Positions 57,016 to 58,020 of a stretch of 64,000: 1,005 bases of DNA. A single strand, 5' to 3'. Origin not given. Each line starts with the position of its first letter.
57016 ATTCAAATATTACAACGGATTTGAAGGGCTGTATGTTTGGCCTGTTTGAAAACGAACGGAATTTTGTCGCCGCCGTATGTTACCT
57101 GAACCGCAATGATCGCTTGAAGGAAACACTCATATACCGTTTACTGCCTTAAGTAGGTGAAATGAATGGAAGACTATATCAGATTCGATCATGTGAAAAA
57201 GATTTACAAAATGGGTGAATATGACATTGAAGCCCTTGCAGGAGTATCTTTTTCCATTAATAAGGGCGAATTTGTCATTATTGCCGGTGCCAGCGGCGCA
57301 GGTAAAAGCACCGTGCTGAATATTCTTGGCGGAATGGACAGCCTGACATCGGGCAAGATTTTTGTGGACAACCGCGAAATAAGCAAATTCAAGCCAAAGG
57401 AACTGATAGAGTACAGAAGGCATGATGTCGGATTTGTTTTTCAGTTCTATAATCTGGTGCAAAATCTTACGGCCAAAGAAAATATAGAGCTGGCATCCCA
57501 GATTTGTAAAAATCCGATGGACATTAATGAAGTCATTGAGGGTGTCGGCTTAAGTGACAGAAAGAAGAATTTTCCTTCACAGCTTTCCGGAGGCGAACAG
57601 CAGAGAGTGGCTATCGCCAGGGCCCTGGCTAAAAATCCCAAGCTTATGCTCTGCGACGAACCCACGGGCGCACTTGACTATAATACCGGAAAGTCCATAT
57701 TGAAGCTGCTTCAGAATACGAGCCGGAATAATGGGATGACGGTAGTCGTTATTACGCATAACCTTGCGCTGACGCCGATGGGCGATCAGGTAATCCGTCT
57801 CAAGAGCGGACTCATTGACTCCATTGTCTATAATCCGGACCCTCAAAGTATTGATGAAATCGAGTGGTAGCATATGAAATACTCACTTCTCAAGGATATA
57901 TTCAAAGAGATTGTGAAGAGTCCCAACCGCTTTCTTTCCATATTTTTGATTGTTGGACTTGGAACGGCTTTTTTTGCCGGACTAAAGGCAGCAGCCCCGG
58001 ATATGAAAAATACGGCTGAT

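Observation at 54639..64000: Compact NRPS-independent lipid-amide-type biosynthetic cluster: acyl-AMP ligase, ACP, Sfp PPTase, MacB-like exporter and two standalone C domains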

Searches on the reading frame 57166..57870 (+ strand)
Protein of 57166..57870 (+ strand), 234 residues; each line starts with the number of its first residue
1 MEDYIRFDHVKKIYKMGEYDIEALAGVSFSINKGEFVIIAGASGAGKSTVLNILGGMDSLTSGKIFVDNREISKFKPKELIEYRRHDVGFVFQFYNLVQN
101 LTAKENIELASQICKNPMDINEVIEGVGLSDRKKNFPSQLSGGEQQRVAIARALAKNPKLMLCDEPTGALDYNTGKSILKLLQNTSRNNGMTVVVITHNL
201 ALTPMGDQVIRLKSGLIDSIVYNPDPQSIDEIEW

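Call 3: search_protein_families(library=pfam, proteins=[window:57166-57870:+], max_evalue=0.01)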
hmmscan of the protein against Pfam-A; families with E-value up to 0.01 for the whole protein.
window:57166-57870:+ (234 aa): 7 families
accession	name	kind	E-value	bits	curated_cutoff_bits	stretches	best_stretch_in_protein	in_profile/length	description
PF00005.33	ABC_tran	-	5.8e-36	124.5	25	1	25-167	2-136/137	ABC transporter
PF13304.12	AAA_21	-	1.6e-07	32.1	27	1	138-202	236-302/304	AAA domain, putative AbiEii toxin, Type IV TA system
PF02463.25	SMC_N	-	3.1e-06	27.2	40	1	101-213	101-212/220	RecF/RecN/SMC N terminal domain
PF03193.22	RsgA_GTPase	-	0.00036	20.8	30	1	28-65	101-137/174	RsgA GTPase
PF13481.12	AAA_25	-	0.0016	18.5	27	0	31-51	30-50/195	AAA domain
PF13555.12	AAA_29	-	0.0023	18.1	27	1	27-51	15-39/61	P-loop containing region of AAA domain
PF09818.15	ABC_ATPase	-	0.0068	15.9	23.2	0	118-171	135-189/283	P-loop domain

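Call 4: search_protein_families(library=ncbifam, proteins=[window:57166-57870:+], max_evalue=0.01)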
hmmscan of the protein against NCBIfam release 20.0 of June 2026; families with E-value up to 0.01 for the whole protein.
window:57166-57870:+ (234 aa): 191 families (the best 25 are shown)
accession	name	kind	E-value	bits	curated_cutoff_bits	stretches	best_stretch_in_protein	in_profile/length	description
TIGR02211.1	LolD_lipo_ex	equivalog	4.1e-59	199.8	307.75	1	6-217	3-219/221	lipoprotein-releasing ABC transporter ATP-binding protein LolD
TIGR02673.1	FtsE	equivalog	4.4e-58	196.5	264.85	1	5-215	2-213/214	cell division ATP-binding protein FtsE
TIGR02982.1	heterocyst_DevA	subfamily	2.1e-57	194.2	295.8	1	5-217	2-219/220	ABC exporter ATP-binding subunit, DevA family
TIGR03608.1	L_ocin_972_ABC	subfamily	2.5e-55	187.1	254.85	1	20-212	10-206/206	putative bacteriocin export ABC transporter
NF008639.0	PRK11629.1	equivalog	4.2e-53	180.2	360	1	6-215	8-222/234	lipoprotein-releasing ABC transporter ATP-binding protein LolD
NF007826.0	PRK10535.1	equivalog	5.2e-53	180.3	966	1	5-224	5-225/648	macrolide ABC transporter ATP-binding protein/permease MacB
NF038007.1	ABC_ATP_DarD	equivalog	5.7e-53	179.6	375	1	5-215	2-216/218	darobactin export ABC transporter ATP-binding protein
TIGR02314.1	ABC_MetN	equivalog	2.2e-51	174.9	499.7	1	5-202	2-203/343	methionine ABC transporter ATP-binding protein MetN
TIGR02315.1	ABC_phnC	equivalog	1e-49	169.2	266.1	1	5-231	2-235/243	phosphonate ABC transporter ATP-binding protein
NF007879.0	PRK10584.1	equivalog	1.1e-48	165.9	336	1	2-216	4-223/228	putative ABC transporter ATP-binding protein YbbA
TIGR03265.1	PhnT2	equivalog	3.2e-48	164.8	457.7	1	4-219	4-215/353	putative 2-aminoethylphosphonate ABC transporter ATP-binding protein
NF040933.2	ABC_arch_GlcV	equivalog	3.1e-46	157.9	450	1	5-209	3-212/357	glucose ABC transporter ATP-binding protein GlcV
NF007027.0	PRK09493.1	equivalog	2.2e-45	154.9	379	1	5-212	2-209/240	glutamine ABC transporter ATP-binding protein GlnQ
TIGR04521.1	ECF_ATPase_2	equivalog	2.6e-42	144.8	330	1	5-217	1-223/279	energy-coupling factor transporter ATPase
TIGR01186.1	proV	subfamily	1.2e-41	143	326.6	1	24-218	9-209/363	betaine/proline/choline family ABC transporter ATP-binding protein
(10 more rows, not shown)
